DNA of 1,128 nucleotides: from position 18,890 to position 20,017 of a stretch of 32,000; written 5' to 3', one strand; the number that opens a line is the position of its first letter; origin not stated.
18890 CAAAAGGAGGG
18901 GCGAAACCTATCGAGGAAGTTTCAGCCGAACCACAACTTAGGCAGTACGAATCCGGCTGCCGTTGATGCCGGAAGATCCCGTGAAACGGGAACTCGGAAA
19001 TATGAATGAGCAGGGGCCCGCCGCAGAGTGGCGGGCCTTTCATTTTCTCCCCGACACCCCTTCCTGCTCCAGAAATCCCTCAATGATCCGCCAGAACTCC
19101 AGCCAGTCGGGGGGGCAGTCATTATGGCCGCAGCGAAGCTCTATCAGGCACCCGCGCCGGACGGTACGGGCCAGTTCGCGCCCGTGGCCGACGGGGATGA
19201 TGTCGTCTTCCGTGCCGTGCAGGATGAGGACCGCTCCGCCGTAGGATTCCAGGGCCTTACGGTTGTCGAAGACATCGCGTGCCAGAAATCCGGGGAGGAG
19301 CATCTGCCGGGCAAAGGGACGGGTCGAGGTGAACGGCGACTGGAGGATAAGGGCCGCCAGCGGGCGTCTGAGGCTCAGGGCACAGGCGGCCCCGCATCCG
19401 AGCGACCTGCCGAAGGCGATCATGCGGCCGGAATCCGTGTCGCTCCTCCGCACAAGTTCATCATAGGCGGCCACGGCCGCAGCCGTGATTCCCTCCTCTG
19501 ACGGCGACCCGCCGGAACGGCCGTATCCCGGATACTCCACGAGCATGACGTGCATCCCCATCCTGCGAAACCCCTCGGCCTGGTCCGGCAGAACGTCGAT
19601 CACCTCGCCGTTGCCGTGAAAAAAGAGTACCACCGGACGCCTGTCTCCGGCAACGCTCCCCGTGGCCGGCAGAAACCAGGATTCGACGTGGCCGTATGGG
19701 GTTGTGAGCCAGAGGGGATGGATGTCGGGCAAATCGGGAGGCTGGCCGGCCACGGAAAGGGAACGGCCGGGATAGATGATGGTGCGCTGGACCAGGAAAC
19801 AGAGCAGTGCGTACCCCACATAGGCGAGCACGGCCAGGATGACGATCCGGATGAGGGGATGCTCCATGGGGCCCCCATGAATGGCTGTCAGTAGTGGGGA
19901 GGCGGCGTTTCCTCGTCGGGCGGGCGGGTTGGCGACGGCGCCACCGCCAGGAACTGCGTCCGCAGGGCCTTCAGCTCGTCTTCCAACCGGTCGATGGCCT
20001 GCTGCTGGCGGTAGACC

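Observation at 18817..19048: Candidate ~180-nt plus-strand sRNA in an otherwise all-minus-strand window: UP-like A9 tract, promoter, structured GGA-rich body, strong terminator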

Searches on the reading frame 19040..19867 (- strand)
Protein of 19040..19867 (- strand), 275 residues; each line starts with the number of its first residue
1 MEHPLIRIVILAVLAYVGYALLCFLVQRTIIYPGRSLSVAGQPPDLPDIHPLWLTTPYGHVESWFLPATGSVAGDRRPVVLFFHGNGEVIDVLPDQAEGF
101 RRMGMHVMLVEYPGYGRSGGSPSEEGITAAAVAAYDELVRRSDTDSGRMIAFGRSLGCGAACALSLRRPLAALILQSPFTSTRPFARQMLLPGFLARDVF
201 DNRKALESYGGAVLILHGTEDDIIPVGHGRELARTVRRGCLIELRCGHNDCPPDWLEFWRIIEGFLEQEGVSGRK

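Call 21: find_encoding_contigs(protein=window:19040-19867:-, flank=3000, max_places=10)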
Protein window:19040-19867:- (275 aa): 24 contigs read that carry it; 3 places shown.
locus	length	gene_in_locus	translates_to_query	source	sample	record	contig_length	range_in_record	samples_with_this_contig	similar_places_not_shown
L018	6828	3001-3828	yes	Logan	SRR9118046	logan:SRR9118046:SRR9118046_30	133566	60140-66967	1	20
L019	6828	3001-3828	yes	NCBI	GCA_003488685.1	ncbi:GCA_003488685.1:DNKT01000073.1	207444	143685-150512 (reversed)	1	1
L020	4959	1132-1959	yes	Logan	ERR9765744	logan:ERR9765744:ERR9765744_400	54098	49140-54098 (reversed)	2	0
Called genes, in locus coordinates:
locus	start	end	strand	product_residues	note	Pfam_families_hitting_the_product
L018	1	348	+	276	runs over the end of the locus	PF01061:ABC2_membrane, PF12698:ABC2_membrane_3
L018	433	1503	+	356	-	PF04055:Radical_SAM, PF13353:Fer4_12 (weak), PF13186:SPASM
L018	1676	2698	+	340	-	PF01208:URO-D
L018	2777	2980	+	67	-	PF04102:SlyX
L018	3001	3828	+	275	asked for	PF00561:Abhydrolase_1, PF12146:Hydrolase_4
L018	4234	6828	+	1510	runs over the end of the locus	PF00310:GATase_2, PF04898:Glu_syn_central, PF01645:Glu_synthase, PF01493:GXGXG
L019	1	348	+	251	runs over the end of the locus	PF01061:ABC2_membrane, PF12698:ABC2_membrane_3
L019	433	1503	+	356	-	PF04055:Radical_SAM, PF13353:Fer4_12 (weak), PF13186:SPASM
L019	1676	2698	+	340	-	PF01208:URO-D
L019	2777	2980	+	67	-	PF04102:SlyX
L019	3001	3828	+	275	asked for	PF00561:Abhydrolase_1, PF12146:Hydrolase_4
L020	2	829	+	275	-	?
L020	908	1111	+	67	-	PF04102:SlyX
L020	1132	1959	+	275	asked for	PF00561:Abhydrolase_1, PF12146:Hydrolase_4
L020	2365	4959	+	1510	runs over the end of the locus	PF00310:GATase_2, PF04898:Glu_syn_central, PF01645:Glu_synthase, PF01493:GXGXG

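Call 28: find_homologous_proteins(query=window:19040-19867:-, max_evalue=1e-30)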
Query window:19040-19867:- (275 aa): 2512 proteins with E <= 1e-30 among 8000 candidates; the best 120 are listed.
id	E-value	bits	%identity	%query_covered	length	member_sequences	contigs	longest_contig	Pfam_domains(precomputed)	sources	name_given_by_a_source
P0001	2.6e-183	626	99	100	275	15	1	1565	PF12697.14,PF00561.27,PF12146.16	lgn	-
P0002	8.8e-157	539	86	99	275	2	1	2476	PF12697.14,PF00561.27,PF12146.16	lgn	-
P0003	5.5e-122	424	70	98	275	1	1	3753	PF00326.28,PF12697.14,PF00561.27,PF12146.16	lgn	-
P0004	4.3e-119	415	69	97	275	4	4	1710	PF00326.28,PF12697.14,PF00561.27,PF12146.16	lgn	-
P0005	1.1e-118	414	68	97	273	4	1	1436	PF00326.28,PF12697.14,PF00561.27,PF12146.16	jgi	-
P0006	1.7e-118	413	66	99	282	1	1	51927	PF00326.28,PF12697.14,PF00561.27,PF12146.16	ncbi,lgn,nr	ncbi:MAG: alpha/beta hydrolase [Desulfuromonadales bacterium]|nr:MAG: alpha/beta hydrolase [Desulfur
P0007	4.1e-117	408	67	98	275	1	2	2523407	PF00326.28,PF00561.27,PF12146.16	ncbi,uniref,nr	ncbi:alpha/beta hydrolase [Geobacter hydrogenophilus]|uniref:Alpha/beta hydrolase n=1 Tax=Geobacter 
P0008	1.3e-116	407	69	91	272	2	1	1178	PF00326.28,PF12697.14,PF00561.27,PF12146.16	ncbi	-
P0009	1.7e-116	406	68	98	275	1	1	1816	PF00561.27,PF12146.16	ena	-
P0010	3.1e-115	402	67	97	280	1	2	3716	PF00561.27,PF12146.16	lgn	-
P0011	3.4e-115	402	68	91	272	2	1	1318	PF00326.28,PF12697.14,PF00561.27,PF12146.16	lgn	-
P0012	8.3e-114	398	67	97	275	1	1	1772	PF00326.28,PF12697.14,PF00561.27,PF12146.16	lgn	-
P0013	3.3e-113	396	65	98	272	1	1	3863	PF12697.14,PF00561.27,PF12146.16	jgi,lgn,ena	-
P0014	9.5e-113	394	66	97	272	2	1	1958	PF00326.28,PF12697.14,PF00561.27,PF12146.16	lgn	-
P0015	1.5e-112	393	66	97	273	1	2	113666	PF00326.28,PF12697.14,PF00561.27,PF12146.16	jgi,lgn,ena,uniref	uniref:Alpha/beta hydrolase n=1 Tax=Geobacter metallireducens TaxID=28232 RepID=A0A831UIK5_GEOME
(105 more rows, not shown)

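Call 29: find_encoding_contigs(protein=P0002, flank=3000, max_places=4)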
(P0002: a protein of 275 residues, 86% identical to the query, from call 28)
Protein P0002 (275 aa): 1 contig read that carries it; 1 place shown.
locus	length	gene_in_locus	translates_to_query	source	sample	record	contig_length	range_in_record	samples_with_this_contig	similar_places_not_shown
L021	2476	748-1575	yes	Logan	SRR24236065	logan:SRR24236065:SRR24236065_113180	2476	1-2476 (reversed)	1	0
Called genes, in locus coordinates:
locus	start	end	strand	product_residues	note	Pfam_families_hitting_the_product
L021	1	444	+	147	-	?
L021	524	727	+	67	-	PF04102:SlyX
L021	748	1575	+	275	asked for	PF00561:Abhydrolase_1, PF12146:Hydrolase_4, PF12697:Abhydrolase_6 (weak)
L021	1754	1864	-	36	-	-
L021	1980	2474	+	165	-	?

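Call 30: find_encoding_contigs(protein=P0003, flank=3000, max_places=4)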
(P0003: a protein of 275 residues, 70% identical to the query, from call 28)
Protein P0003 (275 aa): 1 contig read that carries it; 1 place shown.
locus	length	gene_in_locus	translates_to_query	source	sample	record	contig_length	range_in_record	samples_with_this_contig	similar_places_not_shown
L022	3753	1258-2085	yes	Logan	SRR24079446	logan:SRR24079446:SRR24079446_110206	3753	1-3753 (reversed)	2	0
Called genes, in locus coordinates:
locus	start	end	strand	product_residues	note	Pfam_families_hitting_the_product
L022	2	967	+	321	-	?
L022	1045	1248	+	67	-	PF04102:SlyX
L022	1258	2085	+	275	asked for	PF00561:Abhydrolase_1, PF12146:Hydrolase_4, PF12697:Abhydrolase_6 (weak), PF00326:Peptidase_S9 (faint)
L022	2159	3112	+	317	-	PF00762:Ferrochelatase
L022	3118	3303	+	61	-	-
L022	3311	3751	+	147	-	?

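Call 31: find_encoding_contigs(protein=P0007, flank=3000, max_places=3)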
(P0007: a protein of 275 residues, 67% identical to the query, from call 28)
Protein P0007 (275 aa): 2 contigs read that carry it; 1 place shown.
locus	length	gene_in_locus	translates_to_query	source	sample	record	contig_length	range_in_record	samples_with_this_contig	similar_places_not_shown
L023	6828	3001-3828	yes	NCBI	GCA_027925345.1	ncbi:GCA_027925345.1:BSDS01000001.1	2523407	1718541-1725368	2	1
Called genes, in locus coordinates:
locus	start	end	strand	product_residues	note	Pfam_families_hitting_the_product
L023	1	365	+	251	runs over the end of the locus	PF01061:ABC2_membrane, PF12698:ABC2_membrane_3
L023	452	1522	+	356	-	PF04055:Radical_SAM, PF13353:Fer4_12 (weak), PF13186:SPASM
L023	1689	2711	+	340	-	PF01208:URO-D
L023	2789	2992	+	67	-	PF04102:SlyX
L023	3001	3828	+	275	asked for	PF00561:Abhydrolase_1, PF12146:Hydrolase_4, PF00326:Peptidase_S9 (faint)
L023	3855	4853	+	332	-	PF00762:Ferrochelatase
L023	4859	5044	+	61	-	-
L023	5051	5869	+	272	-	PF00004:AAA (weak), PF07726:AAA_3 (weak), PF07728:AAA_5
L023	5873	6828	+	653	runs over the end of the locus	-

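Call 50: find_encoding_contigs(protein=P0001, flank=3000, max_places=6)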
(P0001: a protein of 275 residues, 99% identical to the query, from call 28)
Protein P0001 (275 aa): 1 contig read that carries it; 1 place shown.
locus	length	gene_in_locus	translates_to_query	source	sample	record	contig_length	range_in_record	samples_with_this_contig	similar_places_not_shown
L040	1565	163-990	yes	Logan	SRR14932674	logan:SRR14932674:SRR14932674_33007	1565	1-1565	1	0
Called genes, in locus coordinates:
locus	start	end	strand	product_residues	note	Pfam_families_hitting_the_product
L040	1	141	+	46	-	?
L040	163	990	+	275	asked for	PF00561:Abhydrolase_1, PF12146:Hydrolase_4, PF12697:Abhydrolase_6 (faint)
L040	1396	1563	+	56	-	?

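Call 71: list_cluster_members(proteins=[P0002, P0001, window:19040-19867:-])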
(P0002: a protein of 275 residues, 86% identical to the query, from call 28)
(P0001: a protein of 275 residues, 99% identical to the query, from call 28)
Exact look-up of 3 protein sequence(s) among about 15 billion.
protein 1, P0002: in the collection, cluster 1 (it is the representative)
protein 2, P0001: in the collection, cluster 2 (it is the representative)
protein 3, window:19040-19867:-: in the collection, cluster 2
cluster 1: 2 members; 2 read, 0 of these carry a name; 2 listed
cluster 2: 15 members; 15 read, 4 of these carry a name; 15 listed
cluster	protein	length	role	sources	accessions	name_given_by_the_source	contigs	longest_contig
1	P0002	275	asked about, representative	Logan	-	-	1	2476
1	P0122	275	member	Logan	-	-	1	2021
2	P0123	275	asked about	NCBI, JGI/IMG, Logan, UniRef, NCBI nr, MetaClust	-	-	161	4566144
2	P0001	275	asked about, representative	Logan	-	-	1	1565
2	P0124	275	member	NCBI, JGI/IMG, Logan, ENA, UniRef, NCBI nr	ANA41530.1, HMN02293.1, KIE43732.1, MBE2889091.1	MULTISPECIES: alpha/beta hydrolase [Geobacter] | Hydrolase n=2 Tax=Geobacter TaxID=28231 RepID=A0A0C1QS57_9BACT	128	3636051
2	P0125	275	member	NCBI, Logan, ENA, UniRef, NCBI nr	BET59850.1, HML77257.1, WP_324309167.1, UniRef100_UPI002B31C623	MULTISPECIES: alpha/beta hydrolase [Geobacter] | alpha/beta hydrolase n=1 Tax=Geobacter TaxID=28231 RepID=UPI002B31C623 | alpha/beta fold hydrolase [Geobacter sulfurreducens]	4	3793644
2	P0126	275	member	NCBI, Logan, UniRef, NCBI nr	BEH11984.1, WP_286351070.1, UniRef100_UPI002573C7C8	alpha/beta hydrolase [Geobacter sulfurreducens subsp. ethanolicus] | alpha/beta hydrolase n=1 Tax=Geobacter sulfurreducens TaxID=35554 RepID=UPI002573C7C8 | alpha/beta fold hydrolase [Geobacter sulfurreducens]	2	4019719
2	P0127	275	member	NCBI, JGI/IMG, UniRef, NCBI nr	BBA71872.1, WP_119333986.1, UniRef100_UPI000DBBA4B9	alpha/beta hydrolase [Geobacter sulfurreducens] | alpha/beta hydrolase n=1 Tax=Geobacter sulfurreducens TaxID=35554 RepID=UPI000DBBA4B9 | alpha/beta fold hydrolase [Geobacter sulfurreducens]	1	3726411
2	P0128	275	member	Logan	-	-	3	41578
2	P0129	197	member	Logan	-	-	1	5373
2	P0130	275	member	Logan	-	-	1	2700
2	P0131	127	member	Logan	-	-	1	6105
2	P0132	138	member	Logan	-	-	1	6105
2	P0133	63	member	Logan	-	-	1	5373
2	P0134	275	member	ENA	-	-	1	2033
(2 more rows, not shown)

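Call 72: find_encoding_contigs(protein=P0122, flank=1500, max_places=3)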
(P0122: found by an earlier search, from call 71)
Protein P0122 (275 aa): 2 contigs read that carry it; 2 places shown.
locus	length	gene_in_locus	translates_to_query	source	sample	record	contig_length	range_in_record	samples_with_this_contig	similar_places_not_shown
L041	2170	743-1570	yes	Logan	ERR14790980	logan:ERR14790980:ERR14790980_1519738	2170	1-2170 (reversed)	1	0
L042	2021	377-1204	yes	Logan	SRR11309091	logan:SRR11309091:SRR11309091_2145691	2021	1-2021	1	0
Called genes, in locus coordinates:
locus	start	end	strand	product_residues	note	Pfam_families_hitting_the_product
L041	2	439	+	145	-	?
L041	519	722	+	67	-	PF04102:SlyX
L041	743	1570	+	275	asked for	PF00561:Abhydrolase_1, PF12146:Hydrolase_4, PF12697:Abhydrolase_6 (weak)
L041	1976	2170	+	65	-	?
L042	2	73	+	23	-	?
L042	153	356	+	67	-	PF04102:SlyX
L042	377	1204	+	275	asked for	PF00561:Abhydrolase_1, PF12146:Hydrolase_4, PF12697:Abhydrolase_6 (weak)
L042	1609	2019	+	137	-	?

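Call 73: find_encoding_contigs(protein=P0124, flank=1500, max_places=4)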
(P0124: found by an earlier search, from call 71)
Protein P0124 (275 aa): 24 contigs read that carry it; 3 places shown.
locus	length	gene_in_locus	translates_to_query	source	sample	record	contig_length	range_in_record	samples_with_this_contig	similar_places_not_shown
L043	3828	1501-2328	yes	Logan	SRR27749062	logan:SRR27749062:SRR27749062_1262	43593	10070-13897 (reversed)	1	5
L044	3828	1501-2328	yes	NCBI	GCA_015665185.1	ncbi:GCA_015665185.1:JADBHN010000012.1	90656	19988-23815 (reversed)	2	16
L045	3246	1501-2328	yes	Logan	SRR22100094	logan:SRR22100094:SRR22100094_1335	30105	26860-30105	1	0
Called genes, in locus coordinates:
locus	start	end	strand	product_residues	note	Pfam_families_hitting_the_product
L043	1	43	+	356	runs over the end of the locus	PF04055:Radical_SAM, PF13353:Fer4_12 (weak), PF13186:SPASM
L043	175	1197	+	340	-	PF01208:URO-D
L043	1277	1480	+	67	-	PF04102:SlyX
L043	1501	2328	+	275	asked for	PF00561:Abhydrolase_1 (weak), PF12146:Hydrolase_4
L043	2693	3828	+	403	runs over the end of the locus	PF00871:Acetate_kinase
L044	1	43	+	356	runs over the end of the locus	PF04055:Radical_SAM, PF13353:Fer4_12 (weak), PF13186:SPASM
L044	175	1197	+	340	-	PF01208:URO-D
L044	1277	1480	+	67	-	PF04102:SlyX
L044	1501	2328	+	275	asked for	PF00561:Abhydrolase_1 (weak), PF12146:Hydrolase_4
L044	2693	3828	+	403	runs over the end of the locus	PF00871:Acetate_kinase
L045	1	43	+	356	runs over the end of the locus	PF04055:Radical_SAM, PF13353:Fer4_12 (weak), PF13186:SPASM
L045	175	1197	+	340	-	PF01208:URO-D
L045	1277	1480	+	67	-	PF04102:SlyX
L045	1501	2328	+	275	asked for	PF00561:Abhydrolase_1 (weak), PF12146:Hydrolase_4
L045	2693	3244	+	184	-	?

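Call 74: find_encoding_contigs(protein=P0126, flank=1500, max_places=3)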
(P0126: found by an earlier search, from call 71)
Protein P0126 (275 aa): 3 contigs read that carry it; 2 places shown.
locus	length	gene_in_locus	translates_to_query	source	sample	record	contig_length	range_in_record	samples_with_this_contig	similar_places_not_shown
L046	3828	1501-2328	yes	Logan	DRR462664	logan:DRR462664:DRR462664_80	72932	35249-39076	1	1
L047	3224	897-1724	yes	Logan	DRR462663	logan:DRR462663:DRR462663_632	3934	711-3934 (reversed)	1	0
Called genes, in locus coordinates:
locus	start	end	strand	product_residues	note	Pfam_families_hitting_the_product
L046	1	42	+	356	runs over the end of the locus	PF04055:Radical_SAM, PF13353:Fer4_12 (weak), PF13186:SPASM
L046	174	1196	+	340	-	PF01208:URO-D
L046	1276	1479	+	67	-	PF04102:SlyX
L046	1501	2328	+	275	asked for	PF12697:Abhydrolase_6 (faint), PF00561:Abhydrolase_1, PF12146:Hydrolase_4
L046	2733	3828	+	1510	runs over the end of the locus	PF00310:GATase_2, PF04898:Glu_syn_central, PF01070:FMN_dh (faint), PF01645:Glu_synthase, PF01493:GXGXG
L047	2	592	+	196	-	?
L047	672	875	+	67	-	PF04102:SlyX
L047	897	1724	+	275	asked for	PF12697:Abhydrolase_6 (faint), PF00561:Abhydrolase_1, PF12146:Hydrolase_4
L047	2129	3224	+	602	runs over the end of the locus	?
